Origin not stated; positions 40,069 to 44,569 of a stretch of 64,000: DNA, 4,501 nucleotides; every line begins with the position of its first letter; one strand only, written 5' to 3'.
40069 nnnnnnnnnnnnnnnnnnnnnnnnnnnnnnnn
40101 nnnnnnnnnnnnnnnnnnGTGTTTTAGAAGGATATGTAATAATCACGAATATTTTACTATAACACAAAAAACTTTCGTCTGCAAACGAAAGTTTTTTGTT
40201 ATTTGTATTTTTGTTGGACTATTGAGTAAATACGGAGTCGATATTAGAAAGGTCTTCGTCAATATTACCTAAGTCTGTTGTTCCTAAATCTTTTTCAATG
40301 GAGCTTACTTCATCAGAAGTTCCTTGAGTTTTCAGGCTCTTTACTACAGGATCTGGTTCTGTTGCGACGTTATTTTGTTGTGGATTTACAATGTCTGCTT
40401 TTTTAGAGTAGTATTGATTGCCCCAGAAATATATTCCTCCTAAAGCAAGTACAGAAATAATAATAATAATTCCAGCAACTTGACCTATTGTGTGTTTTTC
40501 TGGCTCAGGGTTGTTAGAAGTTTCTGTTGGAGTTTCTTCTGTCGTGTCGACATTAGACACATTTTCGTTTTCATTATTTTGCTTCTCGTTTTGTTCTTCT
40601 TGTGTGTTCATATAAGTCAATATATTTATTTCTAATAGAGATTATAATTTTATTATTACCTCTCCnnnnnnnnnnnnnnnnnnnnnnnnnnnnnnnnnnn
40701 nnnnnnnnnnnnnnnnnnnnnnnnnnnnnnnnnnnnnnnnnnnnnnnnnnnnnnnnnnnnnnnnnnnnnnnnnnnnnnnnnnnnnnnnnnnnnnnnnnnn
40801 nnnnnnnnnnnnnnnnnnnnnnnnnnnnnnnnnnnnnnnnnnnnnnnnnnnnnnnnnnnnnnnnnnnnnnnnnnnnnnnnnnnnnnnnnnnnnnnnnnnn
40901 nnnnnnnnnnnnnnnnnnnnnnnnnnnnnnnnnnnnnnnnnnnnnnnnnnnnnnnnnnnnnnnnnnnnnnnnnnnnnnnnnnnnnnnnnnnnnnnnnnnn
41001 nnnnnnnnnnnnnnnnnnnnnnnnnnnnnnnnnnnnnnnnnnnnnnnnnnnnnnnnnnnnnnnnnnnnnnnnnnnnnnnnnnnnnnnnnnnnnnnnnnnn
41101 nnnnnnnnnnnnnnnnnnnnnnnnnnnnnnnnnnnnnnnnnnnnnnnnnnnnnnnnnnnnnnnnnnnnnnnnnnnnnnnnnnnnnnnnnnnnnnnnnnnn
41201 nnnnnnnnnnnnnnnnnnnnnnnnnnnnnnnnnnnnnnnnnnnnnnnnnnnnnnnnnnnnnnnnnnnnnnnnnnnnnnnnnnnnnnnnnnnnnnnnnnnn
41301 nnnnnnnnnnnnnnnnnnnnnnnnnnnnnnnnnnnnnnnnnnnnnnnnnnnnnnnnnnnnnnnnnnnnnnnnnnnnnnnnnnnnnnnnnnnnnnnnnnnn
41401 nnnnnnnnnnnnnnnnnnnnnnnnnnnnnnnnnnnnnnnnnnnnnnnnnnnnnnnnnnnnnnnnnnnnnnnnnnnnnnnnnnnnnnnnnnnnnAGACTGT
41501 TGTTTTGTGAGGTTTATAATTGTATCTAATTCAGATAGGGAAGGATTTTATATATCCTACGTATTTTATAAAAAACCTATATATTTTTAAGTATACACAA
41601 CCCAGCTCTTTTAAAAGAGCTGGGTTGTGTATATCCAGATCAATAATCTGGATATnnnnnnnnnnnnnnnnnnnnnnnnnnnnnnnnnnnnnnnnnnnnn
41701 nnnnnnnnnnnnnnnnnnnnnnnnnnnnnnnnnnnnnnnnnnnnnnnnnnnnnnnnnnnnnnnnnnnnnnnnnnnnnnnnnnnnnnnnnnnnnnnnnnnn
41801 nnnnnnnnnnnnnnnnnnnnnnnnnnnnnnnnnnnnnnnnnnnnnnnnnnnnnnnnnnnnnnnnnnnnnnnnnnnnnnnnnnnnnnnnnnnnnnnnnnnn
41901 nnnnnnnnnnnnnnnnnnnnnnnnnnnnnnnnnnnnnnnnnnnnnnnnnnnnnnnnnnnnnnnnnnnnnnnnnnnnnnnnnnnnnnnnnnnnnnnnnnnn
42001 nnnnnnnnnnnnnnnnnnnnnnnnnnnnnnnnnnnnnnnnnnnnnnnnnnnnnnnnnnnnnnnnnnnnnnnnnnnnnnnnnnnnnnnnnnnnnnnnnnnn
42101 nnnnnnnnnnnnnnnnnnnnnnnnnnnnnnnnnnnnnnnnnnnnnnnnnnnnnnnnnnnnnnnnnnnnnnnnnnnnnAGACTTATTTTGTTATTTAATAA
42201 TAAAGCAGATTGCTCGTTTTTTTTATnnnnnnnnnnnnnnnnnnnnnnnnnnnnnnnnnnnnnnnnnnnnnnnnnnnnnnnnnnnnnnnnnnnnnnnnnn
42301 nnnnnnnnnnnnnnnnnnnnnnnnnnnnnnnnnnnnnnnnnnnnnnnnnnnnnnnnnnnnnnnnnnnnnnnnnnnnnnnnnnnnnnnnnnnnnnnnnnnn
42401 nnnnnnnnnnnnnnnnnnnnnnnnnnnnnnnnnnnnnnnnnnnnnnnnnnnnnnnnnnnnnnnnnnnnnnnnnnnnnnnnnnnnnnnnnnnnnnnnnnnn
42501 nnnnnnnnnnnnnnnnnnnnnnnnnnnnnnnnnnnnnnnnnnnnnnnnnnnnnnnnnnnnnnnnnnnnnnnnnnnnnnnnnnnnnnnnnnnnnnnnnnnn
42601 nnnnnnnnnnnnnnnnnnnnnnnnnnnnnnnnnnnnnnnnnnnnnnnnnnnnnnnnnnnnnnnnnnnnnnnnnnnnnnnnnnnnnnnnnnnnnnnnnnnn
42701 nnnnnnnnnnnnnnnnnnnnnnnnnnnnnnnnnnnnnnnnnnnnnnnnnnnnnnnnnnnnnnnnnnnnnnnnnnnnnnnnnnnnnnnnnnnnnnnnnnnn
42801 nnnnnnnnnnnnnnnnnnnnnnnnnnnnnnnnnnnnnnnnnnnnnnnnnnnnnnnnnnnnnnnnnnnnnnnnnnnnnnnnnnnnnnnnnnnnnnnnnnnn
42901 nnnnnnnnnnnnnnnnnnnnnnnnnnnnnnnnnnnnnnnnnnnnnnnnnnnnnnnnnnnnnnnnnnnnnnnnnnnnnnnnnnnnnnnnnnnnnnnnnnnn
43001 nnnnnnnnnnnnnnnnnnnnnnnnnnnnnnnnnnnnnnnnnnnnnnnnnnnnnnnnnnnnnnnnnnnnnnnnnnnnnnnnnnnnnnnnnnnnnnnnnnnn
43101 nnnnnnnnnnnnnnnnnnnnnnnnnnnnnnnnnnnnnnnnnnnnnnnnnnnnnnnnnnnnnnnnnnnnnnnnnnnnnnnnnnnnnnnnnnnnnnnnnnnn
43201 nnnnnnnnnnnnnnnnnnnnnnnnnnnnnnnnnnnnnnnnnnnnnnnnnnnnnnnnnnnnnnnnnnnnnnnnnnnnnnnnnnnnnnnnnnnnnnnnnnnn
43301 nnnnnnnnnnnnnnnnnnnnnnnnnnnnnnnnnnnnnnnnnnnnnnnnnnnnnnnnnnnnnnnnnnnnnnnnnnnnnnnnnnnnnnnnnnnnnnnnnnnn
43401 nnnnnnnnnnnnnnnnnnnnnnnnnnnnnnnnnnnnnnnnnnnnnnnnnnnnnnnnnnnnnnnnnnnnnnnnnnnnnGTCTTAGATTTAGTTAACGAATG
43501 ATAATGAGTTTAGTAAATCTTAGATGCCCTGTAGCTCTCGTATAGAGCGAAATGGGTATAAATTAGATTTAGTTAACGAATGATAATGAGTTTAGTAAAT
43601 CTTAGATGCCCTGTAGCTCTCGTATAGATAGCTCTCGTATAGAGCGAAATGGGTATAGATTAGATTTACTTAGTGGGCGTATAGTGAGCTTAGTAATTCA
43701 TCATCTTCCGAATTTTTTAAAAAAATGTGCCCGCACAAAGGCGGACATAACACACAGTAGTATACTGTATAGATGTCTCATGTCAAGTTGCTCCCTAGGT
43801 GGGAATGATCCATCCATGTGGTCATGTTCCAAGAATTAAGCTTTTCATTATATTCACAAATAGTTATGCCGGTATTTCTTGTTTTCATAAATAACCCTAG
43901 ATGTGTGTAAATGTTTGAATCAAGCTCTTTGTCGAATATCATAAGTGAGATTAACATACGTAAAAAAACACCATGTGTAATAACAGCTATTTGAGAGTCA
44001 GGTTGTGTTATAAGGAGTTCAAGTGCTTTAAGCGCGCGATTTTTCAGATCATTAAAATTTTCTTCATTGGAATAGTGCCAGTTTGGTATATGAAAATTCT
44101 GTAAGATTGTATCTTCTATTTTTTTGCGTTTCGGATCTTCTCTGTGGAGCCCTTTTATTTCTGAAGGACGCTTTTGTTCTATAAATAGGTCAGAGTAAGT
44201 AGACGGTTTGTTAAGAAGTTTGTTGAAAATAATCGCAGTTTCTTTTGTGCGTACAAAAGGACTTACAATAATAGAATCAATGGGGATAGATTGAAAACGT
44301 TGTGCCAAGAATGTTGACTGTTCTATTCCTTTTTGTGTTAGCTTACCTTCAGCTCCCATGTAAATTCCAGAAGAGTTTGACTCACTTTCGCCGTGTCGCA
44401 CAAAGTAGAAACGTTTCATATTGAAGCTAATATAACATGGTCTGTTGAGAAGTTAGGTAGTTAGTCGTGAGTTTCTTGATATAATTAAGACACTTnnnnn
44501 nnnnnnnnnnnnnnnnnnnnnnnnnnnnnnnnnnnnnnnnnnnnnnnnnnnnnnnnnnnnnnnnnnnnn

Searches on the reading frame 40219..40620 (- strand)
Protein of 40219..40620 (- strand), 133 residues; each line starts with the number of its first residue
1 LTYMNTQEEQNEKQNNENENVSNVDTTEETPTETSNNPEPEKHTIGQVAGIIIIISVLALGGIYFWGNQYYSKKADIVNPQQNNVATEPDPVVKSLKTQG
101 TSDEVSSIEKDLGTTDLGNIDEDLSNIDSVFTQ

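Call 17: search_protein_families(library=pfam, proteins=[window:40219-40620:-], max_evalue=0.001)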
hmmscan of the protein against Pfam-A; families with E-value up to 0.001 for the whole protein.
window:40219-40620:- (133 aa): 0 families

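Call 63: search_protein_families(library=ncbifam, proteins=[window:40219-40620:-], max_evalue=0.01)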
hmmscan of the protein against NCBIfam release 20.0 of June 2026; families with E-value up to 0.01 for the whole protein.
window:40219-40620:- (133 aa): 3 families
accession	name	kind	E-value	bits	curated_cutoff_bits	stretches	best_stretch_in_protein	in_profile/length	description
NF045509.1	CellDiv_HetF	equivalog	0.00074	17.9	1200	1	8-128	526-642/836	cell division protein HetF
NF008173.0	PRK10920.1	equivalog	0.00075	18.7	313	1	9-77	3-68/390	uroporphyrinogen-III C-methyltransferase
NF033483.0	PknB_PASTA_kin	equivalog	0.0092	15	450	1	4-84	291-372/563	Stk1 family PASTA domain-containing Ser/Thr kinase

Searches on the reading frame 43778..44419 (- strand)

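Call 17: search_protein_families(library=pfam, proteins=[window:43778-44419:-], max_evalue=0.001)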
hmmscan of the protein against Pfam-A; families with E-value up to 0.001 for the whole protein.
window:43778-44419:- (213 aa): 1 family
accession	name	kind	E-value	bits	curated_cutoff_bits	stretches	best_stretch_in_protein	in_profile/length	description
PF00300.27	His_Phos_1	-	3.6e-27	95.7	21.7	1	4-195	1-186/194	Histidine phosphatase superfamily (branch 1)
